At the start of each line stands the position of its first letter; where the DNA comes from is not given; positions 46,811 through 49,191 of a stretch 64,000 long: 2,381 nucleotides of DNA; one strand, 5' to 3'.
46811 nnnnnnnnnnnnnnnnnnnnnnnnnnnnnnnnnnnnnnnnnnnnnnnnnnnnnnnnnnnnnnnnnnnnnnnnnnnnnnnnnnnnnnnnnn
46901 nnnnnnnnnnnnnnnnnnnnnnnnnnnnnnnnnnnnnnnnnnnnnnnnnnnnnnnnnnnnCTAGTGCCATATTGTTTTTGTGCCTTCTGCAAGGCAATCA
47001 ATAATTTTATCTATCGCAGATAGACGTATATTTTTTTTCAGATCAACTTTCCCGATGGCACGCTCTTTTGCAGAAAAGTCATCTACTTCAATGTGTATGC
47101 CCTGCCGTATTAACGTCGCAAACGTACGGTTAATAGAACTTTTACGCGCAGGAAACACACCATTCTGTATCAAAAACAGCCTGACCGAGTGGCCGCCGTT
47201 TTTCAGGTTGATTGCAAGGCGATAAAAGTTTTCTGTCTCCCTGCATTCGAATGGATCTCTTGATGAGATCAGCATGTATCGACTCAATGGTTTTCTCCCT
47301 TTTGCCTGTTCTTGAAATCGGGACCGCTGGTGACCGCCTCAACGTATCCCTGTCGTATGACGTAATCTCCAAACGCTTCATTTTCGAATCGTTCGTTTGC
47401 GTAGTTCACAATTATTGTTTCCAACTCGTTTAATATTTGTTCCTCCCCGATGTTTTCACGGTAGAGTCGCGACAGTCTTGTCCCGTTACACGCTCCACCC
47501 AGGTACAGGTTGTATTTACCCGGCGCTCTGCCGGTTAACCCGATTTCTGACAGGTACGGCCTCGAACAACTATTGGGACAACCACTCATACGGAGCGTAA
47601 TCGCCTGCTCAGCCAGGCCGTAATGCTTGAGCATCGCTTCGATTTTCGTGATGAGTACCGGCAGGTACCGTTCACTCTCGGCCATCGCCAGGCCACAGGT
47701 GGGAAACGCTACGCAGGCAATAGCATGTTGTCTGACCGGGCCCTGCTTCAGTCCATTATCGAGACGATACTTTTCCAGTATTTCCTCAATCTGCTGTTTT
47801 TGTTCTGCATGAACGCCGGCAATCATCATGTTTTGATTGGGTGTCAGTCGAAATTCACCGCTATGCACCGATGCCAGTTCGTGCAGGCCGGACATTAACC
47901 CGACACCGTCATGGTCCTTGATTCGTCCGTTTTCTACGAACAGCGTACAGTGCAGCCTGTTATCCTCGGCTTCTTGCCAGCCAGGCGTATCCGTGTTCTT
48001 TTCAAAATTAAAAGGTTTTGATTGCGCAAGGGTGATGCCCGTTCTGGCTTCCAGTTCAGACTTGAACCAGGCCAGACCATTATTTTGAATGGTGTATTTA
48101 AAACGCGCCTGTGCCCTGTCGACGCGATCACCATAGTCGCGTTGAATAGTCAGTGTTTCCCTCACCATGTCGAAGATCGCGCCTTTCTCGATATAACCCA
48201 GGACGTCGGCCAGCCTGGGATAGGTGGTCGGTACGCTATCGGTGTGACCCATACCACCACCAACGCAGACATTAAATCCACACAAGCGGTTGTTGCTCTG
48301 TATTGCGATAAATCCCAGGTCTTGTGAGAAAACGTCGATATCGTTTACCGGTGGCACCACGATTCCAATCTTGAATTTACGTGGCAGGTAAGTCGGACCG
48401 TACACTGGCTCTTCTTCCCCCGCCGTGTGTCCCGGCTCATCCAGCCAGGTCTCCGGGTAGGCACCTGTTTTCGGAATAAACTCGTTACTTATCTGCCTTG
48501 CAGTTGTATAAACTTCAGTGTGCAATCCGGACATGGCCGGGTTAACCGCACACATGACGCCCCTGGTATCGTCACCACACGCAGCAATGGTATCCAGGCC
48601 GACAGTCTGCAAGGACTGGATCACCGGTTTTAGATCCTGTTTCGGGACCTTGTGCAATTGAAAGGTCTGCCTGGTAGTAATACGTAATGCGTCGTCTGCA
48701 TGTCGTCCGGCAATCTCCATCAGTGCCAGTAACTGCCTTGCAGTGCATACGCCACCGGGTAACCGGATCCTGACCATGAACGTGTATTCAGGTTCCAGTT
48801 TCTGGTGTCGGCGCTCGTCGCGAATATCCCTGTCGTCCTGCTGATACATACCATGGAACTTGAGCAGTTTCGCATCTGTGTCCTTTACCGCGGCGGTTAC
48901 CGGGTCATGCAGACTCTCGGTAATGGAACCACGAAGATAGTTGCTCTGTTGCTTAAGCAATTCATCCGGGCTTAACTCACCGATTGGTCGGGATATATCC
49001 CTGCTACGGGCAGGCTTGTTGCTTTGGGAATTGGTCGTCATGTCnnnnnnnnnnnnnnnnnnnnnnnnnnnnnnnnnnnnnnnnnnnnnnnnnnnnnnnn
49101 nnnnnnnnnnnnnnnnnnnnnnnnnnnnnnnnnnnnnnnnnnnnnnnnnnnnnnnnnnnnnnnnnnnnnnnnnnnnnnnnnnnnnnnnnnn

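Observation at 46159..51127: cysJI operon in an unusual context: rubredoxin upstream, three DsrE/F/H-like genes downstream, divergent LysR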

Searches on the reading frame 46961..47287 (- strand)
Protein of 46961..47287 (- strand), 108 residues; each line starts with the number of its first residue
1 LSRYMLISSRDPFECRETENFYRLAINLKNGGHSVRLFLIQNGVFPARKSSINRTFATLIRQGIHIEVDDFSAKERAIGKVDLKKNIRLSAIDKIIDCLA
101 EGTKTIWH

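Call 3: search_protein_families(library=pfam, proteins=[window:46961-47287:-], max_evalue=0.01)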
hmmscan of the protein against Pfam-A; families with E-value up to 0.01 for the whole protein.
window:46961-47287:- (108 aa): 1 family
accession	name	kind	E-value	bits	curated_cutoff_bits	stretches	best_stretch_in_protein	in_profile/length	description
PF02635.20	DsrE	-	1.6e-07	31.9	22.7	1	5-106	4-114/116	DsrE/DsrF-like family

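Call 4: search_protein_families(library=ncbifam, proteins=[window:46961-47287:-], max_evalue=0.01)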
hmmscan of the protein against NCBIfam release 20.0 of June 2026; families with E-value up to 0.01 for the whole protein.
window:46961-47287:- (108 aa): 0 families

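Call 49: search_solved_structures(query=A2, max_evalue=5, show_alignments=2)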
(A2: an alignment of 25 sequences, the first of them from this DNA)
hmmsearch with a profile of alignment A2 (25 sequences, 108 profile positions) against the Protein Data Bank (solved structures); distinct sequences matched with E-value up to 5: 9.
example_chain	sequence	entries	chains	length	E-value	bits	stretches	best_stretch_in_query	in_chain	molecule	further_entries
1jx7_A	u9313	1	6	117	0.34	14.2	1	1-92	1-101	HYPOTHETICAL PROTEIN YCHN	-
1l1s_A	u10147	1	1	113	0.44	13.9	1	25-91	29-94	hypothetical protein MTH1491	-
6zu5_SZ0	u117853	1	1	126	0.68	13.3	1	49-86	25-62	eS25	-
5gnl_A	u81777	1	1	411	0.75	13.1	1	15-56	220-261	Vitamin D(3) 25-hydroxylase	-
3vrm_A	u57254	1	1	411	0.78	13.1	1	15-56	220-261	Vitamin D(3) 25-hydroxylase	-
5gnm_A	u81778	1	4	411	0.78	13.1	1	15-56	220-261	Vitamin D(3) 25-hydroxylase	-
3a4g_A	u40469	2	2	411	0.78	13.1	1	15-56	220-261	Vitamin D hydroxylase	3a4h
3a4z_A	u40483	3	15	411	1.2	12.5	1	18-56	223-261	Vitamin D hydroxylase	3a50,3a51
4zys_A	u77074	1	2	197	1.4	12.3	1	50-92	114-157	exotoxin 6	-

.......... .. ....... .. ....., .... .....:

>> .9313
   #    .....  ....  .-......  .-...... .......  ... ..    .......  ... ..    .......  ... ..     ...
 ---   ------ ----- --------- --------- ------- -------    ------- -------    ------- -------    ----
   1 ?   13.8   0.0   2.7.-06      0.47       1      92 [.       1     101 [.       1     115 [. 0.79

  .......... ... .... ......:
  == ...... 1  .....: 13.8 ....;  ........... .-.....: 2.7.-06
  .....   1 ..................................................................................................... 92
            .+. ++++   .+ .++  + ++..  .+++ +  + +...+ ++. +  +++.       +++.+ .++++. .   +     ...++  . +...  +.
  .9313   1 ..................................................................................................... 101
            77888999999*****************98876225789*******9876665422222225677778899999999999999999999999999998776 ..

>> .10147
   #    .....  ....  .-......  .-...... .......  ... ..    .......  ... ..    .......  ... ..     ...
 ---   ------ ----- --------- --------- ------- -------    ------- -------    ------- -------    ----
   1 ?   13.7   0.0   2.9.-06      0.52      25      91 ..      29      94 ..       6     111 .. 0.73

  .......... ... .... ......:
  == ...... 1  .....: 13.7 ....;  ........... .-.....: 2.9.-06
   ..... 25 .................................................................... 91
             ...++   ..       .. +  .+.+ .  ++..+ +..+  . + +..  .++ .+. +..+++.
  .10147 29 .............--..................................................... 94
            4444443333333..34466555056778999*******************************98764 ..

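Call 55: search_protein_families(library=pfam, alignment_id=A2, max_evalue=0.01)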
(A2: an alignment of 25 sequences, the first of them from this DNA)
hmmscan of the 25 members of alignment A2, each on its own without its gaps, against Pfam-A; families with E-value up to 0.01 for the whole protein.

A. member 1, seq(108 aa): 1 family
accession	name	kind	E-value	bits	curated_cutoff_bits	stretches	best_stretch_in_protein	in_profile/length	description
PF02635.20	DsrE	-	1.6e-07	31.9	22.7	1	5-106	4-114/116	DsrE/DsrF-like family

B. families by the number of members that match (of 25 scanned): 3 families
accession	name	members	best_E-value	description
PF02635.20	DsrE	24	3.5e-11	DsrE/DsrF-like family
PF04077.17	DsrH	8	5.8e-05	DsrH like protein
PF13439.12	Glyco_transf_4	1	0.0085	Glycosyltransferase Family 4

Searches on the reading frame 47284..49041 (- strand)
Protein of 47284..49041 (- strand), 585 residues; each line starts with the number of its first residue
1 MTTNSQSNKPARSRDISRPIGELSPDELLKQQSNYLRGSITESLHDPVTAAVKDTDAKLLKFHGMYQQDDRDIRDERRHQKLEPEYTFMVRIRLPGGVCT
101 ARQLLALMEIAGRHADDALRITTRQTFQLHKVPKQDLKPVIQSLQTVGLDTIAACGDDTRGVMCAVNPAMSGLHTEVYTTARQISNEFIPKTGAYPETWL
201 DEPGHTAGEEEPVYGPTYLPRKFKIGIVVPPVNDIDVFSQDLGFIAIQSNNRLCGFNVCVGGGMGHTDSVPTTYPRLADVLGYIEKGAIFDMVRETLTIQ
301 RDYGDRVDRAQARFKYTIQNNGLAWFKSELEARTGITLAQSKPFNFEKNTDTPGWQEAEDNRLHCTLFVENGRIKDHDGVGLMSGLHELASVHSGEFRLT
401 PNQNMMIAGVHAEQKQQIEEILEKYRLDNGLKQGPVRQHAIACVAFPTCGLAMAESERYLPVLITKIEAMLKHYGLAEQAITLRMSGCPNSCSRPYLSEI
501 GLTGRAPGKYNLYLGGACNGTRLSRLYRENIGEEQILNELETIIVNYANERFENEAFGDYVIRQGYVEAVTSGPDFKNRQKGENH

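Call 3: search_protein_families(library=pfam, proteins=[window:47284-49041:-], max_evalue=0.01)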
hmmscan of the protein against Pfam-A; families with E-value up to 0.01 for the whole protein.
window:47284-49041:- (585 aa): 2 families
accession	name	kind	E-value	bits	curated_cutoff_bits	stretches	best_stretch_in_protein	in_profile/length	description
PF01077.27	NIR_SIR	-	3.7e-39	134.1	27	1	188-335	10-155/158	Nitrite and sulphite reductase 4Fe-4S domain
PF03460.22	NIR_SIR_ferr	-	3.4e-33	113.6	24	2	80-145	2-67/69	Nitrite/Sulfite reductase ferredoxin-like half domain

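Call 4: search_protein_families(library=ncbifam, proteins=[window:47284-49041:-], max_evalue=0.01)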
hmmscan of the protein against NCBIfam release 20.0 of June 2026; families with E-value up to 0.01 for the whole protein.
window:47284-49041:- (585 aa): 11 families
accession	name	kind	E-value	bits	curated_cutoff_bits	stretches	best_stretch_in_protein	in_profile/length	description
NF010029.0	PRK13504.1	equivalog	1.5e-231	769.7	457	1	21-576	13-573/575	NADPH-dependent assimilatory sulfite reductase hemoprotein subunit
TIGR02041.1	CysI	equivalog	1.4e-229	763.1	756.55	1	27-567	1-541/541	assimilatory sulfite reductase (NADPH) hemoprotein subunit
TIGR02042.1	sir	equivalog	5.1e-136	454.1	731.5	1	24-566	11-571/581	sulfite reductase, ferredoxin dependent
NF007125.0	PRK09566.1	equivalog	1.4e-48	165.6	594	1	87-546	65-504/513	ferredoxin--nitrite reductase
NF007126.0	PRK09567.1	equivalog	1.2e-38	132.6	523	1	18-565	60-579/595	NirA family protein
TIGR02435.1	CobG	equivalog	1.1e-23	83.8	234.8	2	350-508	242-387/388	precorrin-3B synthase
TIGR02374.1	nitri_red_nirB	equivalog_domain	3.1e-11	42.4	578.35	2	397-549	590-737/794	nitrite reductase large subunit NirB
TIGR02912.1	sulfite_red_C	equivalog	1.2e-10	40.9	324.1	1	88-147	21-80/314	sulfite reductase subunit C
TIGR02064.1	dsrA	equivalog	1.8e-05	23.8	392.85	1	404-500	122-217/402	dissimilatory-type sulfite reductase subunit alpha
NF011565.0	PRK14989.1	subfamily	0.0012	17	883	0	84-160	561-636/847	nitrite reductase large subunit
TIGR02066.1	dsrB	equivalog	0.0013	17.8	341.5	0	87-150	30-92/341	dissimilatory-type sulfite reductase subunit beta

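Call 23: search_solved_structures(query=window:47284-49041:-, max_evalue=1e-10, show_alignments=1)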
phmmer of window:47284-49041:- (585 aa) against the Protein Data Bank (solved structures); distinct sequences matched with E-value up to 1e-10: 18.
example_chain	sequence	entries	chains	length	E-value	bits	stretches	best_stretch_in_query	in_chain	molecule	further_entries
6c3z_A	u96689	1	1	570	8.4e-167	559.1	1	21-570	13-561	Sulfite reductase [NADPH] hemoprotein beta-component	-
6c3m_A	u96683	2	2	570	8.4e-167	559.1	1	21-570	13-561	Sulfite reductase [NADPH] hemoprotein beta-component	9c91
4g38_A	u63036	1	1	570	1.6e-166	558.2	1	21-570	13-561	Sulfite reductase [NADPH] hemoprotein beta-component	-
4g39_A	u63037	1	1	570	5.6e-166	556.4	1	21-570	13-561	Sulfite reductase [NADPH] hemoprotein beta-component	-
6c3y_A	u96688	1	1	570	5.7e-166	556.4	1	21-570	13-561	Sulfite reductase [NADPH] hemoprotein beta-component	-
6c3x_A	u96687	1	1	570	1.1e-165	555.5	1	21-570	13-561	Sulfite reductase [NADPH] hemoprotein beta-component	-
4htr_A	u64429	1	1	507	2.5e-147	494.8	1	72-570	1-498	Sulfite reductase [NADPH] hemoprotein beta-component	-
1aop_A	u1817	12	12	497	2.2e-143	481.9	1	82-570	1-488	SULFITE REDUCTASE HEMOPROTEIN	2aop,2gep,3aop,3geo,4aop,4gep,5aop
5h8v_A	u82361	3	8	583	8.6e-96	324.7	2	209-566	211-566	Sulfite reductase [ferredoxin], chloroplastic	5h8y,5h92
1zj8_A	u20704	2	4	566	3.2e-30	108.2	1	74-564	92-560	Probable ferredoxin-dependent nitrite reductase NirA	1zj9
3b0h_A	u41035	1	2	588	6.9e-23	84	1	79-544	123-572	Nitrite reductase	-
2akj_A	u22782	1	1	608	7.3e-22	80.6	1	24-507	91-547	Ferredoxin--nitrite reductase, chloroplast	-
3b0l_A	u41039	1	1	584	7.7e-22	80.5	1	79-506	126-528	Nitrite reductase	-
3vlx_A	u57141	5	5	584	3.4e-21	78.4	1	79-506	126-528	Nitrite reductase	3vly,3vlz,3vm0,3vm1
3b0j_A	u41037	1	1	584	7e-21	77.4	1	79-506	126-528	Nitrite reductase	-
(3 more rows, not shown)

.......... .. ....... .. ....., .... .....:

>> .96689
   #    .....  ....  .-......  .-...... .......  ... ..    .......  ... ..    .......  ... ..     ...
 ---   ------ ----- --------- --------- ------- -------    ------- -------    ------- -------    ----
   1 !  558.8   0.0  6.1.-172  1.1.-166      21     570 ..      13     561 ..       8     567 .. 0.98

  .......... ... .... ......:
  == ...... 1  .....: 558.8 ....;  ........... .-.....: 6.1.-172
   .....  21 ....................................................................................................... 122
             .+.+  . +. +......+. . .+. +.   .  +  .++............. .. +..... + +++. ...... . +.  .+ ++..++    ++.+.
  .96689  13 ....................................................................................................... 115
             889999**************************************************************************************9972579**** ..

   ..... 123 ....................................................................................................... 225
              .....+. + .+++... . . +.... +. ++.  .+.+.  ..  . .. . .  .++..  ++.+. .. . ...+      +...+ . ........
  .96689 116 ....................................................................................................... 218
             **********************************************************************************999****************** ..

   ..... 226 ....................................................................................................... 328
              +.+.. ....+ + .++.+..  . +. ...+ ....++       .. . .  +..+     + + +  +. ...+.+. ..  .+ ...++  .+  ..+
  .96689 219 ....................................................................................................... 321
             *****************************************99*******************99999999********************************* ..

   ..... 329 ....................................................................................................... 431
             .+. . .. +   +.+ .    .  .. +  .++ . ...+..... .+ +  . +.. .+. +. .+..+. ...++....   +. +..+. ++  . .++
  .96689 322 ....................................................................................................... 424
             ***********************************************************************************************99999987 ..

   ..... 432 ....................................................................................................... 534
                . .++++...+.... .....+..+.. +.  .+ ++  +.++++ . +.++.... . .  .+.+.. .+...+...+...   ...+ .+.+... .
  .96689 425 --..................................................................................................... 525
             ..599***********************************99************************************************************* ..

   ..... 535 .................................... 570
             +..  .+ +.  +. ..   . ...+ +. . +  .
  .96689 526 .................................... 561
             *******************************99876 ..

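Call 37: find_related_loci(query=window:47284-49041:-, collection=metagenome_contigs, flank=5000)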
Query window:47284-49041:- (585 aa) in metagenome_contigs; peptide patterns used: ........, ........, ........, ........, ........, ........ (x = any residue, [..] = any of these).
600 stretches matched a pattern (row limit reached: there are more); 481 encode a relative of the query (tblastn E <= 1e-3); the best 80 are kept; 80 distinct loci.
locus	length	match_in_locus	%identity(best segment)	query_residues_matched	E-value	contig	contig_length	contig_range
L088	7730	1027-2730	58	12-578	0e+0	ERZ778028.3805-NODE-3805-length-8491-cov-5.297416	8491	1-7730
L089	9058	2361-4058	54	15-578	0e+0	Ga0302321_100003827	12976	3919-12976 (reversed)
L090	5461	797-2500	53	15-578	0e+0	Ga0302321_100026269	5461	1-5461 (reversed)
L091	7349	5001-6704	53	15-578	0e+0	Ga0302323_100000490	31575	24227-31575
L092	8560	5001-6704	53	15-578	0e+0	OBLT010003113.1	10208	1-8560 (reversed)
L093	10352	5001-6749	55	8-578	0e+0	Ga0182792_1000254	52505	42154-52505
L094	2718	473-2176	51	15-578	0e+0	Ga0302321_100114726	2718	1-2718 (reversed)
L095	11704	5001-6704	53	15-578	0e+0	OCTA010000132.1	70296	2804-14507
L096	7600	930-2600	54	26-578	0e+0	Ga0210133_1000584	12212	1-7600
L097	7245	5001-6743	51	2-578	0e+0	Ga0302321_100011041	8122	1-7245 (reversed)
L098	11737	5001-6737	54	12-578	0e+0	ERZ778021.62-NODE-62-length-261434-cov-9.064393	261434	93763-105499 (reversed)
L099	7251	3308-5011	52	15-578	0e+0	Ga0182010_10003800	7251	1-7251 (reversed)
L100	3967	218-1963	52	4-578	0e+0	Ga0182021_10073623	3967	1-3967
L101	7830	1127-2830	50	15-576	0e+0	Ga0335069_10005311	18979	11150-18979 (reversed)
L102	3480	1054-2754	51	5-576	0e+0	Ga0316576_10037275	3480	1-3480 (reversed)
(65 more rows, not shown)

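Call 41: list_cluster_members(proteins=[P0001, window:47284-49041:-, window:10252-12351:-, window:46159-46539:-, window:46961-47275:-, window:44277-45821:-])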
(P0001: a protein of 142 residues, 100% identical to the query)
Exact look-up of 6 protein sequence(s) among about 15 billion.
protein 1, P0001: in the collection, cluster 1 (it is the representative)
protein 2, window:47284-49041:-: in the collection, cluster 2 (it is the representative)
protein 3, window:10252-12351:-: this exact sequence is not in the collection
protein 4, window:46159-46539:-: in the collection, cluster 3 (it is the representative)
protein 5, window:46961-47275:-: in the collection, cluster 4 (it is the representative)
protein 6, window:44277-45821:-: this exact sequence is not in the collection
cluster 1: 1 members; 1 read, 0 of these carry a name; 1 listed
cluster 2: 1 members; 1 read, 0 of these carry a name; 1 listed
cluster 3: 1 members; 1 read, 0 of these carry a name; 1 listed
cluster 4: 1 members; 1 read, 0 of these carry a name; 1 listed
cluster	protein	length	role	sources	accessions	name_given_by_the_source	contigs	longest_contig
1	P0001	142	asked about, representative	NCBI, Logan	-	-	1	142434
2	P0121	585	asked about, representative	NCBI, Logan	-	-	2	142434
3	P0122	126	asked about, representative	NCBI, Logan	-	-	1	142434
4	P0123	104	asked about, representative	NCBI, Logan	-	-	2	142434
